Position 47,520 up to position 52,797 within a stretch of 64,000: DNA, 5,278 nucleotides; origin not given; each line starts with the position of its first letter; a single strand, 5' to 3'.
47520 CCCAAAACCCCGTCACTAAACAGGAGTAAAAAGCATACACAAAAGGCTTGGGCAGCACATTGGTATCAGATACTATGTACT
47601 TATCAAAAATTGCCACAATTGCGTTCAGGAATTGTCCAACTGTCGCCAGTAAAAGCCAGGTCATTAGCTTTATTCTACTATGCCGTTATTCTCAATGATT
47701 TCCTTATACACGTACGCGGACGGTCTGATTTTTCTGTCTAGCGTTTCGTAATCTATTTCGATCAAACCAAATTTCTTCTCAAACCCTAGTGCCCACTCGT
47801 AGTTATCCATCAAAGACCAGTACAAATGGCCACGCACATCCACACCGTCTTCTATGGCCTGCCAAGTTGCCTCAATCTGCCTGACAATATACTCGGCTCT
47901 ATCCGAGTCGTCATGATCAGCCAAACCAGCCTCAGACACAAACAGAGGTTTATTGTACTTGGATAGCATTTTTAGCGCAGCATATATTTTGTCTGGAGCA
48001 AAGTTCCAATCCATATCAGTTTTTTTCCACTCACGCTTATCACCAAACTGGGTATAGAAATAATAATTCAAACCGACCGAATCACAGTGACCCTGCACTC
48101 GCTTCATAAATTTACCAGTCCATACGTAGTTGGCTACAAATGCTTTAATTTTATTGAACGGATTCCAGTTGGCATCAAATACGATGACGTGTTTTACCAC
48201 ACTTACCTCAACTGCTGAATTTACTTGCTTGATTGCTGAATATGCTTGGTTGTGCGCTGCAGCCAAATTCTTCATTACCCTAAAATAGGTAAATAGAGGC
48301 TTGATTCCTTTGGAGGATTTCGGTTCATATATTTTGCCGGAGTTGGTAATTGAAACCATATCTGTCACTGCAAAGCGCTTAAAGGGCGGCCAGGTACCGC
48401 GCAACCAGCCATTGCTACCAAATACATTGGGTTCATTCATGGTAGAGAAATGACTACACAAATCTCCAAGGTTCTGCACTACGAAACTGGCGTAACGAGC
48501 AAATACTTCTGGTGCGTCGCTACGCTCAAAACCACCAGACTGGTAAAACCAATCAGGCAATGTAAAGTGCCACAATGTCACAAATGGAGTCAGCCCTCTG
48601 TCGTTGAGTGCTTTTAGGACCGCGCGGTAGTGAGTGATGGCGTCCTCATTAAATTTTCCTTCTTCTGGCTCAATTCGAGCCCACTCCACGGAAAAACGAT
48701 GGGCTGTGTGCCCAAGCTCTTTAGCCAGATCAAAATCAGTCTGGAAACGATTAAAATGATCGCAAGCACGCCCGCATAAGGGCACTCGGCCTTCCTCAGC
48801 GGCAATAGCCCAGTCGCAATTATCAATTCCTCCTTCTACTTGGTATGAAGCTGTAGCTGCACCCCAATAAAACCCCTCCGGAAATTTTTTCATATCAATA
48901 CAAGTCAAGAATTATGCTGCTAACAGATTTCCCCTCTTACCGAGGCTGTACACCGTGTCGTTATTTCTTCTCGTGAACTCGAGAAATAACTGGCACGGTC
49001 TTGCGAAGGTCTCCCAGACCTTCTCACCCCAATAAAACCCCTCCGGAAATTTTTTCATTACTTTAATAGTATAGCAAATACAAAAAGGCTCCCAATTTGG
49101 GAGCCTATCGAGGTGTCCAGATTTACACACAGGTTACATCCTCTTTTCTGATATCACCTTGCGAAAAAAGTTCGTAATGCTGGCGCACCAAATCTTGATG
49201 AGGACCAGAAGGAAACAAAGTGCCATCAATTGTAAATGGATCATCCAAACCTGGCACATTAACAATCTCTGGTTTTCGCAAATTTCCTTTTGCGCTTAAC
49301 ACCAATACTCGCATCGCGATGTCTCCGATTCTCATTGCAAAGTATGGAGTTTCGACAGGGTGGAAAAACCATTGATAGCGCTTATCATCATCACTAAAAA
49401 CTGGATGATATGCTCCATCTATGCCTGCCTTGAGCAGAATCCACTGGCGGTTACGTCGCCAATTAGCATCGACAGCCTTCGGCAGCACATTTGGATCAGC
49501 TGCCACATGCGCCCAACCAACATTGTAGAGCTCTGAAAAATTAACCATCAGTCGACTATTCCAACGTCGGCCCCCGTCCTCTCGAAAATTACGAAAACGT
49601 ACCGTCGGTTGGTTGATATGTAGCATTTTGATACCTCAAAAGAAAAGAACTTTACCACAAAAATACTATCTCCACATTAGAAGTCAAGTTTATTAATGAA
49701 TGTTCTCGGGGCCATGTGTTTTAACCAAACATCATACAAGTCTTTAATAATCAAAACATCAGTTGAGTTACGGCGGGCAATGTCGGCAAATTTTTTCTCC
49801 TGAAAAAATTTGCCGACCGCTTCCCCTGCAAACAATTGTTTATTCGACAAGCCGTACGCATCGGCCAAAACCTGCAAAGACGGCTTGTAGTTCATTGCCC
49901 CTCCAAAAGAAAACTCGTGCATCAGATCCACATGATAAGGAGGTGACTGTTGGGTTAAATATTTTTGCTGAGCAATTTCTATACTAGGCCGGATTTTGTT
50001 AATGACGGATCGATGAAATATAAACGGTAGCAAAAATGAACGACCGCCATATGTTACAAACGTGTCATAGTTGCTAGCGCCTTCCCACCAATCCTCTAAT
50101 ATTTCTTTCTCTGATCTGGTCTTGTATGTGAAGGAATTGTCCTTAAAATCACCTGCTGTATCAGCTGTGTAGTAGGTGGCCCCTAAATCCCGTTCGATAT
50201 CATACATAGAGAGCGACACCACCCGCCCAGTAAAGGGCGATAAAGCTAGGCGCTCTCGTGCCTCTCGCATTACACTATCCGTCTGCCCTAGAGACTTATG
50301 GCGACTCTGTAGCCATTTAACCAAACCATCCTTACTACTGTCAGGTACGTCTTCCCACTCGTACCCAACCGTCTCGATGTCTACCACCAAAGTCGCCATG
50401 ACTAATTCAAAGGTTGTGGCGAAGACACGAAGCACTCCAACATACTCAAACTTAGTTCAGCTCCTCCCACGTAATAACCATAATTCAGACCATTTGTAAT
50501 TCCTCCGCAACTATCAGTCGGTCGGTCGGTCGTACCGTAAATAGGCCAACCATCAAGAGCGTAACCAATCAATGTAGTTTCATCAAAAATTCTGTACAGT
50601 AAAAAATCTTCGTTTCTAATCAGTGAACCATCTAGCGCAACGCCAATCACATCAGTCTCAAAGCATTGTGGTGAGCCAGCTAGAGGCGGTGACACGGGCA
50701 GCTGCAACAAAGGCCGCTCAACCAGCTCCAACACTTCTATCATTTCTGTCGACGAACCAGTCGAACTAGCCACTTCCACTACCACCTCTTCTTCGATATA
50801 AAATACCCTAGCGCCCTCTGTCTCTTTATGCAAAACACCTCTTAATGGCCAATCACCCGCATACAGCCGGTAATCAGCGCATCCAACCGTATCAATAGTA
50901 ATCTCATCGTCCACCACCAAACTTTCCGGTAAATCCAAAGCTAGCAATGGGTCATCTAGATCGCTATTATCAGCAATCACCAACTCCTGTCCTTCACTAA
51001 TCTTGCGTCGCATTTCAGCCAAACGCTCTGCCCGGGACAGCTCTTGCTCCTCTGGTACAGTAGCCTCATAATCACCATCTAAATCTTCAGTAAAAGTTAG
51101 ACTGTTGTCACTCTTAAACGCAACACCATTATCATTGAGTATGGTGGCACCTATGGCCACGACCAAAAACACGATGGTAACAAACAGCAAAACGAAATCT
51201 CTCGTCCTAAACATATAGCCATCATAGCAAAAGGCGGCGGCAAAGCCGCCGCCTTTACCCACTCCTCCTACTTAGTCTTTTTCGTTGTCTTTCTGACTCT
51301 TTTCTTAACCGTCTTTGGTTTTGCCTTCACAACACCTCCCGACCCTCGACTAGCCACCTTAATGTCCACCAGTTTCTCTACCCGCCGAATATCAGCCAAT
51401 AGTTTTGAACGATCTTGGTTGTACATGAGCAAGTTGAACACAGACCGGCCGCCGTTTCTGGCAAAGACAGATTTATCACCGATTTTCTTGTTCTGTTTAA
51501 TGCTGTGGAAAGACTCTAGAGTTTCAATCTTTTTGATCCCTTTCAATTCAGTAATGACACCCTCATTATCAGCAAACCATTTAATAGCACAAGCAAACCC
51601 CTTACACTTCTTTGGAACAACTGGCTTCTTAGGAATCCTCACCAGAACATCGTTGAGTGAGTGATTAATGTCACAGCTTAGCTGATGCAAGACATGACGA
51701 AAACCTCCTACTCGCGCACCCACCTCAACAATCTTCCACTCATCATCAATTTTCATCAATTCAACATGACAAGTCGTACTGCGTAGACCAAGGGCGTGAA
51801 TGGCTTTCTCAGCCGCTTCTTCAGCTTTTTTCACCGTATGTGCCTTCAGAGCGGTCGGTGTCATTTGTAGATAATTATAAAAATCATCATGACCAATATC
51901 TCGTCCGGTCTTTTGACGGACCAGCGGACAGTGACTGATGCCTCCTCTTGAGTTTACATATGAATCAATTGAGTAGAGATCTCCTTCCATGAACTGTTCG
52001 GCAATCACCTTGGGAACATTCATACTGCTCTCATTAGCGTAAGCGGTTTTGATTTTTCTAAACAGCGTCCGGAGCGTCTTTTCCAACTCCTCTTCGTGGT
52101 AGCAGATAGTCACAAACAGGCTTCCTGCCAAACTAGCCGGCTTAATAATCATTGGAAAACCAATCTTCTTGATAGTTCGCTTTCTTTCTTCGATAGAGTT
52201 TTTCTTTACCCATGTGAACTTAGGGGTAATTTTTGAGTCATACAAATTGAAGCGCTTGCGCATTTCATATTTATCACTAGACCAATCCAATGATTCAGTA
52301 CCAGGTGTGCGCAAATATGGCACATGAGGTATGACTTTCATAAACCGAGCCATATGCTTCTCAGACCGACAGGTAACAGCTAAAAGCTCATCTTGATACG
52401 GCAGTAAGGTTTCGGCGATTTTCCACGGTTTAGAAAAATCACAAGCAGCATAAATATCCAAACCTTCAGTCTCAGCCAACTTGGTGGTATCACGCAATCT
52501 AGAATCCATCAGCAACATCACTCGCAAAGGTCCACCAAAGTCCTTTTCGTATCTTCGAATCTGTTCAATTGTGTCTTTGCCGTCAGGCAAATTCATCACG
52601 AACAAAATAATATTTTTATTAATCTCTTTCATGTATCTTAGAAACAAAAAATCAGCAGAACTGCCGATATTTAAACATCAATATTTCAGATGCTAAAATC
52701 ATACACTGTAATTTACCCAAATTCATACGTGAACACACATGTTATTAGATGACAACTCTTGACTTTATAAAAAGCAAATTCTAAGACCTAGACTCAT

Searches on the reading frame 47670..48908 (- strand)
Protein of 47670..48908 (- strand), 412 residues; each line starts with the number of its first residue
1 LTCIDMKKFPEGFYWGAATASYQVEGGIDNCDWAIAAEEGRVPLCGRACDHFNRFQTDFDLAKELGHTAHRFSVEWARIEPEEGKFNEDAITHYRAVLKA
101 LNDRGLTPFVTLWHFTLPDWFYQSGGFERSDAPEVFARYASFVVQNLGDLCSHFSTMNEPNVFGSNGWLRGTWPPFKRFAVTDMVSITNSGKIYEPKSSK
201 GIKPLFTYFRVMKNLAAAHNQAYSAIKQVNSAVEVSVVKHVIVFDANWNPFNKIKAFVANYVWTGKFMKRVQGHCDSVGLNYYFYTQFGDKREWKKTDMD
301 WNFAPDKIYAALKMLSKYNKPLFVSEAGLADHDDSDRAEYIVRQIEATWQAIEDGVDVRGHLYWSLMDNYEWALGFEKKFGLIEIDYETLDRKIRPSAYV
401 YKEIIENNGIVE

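Call 95: search_protein_families(library=pfam, proteins=[window:47670-48908:-], max_evalue=0.00001)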
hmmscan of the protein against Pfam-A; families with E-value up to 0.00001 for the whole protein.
window:47670-48908:- (412 aa): 2 families
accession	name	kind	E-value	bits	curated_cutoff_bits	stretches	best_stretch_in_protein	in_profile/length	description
PF00232.24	Glyco_hydro_1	-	1.9e-73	247.9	22.6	2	7-268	3-249/453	Glycosyl hydrolase family 1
PF00150.24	Cellulase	-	4.7e-06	26.7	23.5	1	56-345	24-256/272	Cellulase (glycosyl hydrolase family 5)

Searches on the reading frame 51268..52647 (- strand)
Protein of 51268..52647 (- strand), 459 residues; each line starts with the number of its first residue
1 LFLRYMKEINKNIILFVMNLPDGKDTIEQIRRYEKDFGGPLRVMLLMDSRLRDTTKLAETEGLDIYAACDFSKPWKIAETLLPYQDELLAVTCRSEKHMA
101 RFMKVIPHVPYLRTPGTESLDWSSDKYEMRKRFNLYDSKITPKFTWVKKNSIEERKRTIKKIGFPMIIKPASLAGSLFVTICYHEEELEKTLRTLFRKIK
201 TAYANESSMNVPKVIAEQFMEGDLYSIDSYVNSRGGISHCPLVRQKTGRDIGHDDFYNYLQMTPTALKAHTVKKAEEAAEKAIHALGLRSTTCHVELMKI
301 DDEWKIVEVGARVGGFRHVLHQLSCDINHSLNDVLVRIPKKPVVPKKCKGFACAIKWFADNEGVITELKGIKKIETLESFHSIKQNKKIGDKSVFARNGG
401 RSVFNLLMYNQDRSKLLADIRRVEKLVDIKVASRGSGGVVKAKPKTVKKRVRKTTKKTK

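Call 95: search_protein_families(library=pfam, proteins=[window:51268-52647:-], max_evalue=0.00001)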
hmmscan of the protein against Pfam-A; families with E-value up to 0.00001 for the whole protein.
window:51268-52647:- (459 aa): 3 families
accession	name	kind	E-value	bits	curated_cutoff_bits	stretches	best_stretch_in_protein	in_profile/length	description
PF13535.11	ATP-grasp_4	-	5.3e-19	68.8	27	1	162-316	1-156/160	ATP-grasp domain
PF02786.22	CPSase_L_D2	-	4.5e-08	33.3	19.8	1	125-207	1-82/211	Carbamoyl-phosphate synthase L chain, ATP binding domain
PF02655.19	ATP-grasp_3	-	1.7e-06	28.7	23.2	1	124-315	2-159/160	ATP-grasp domain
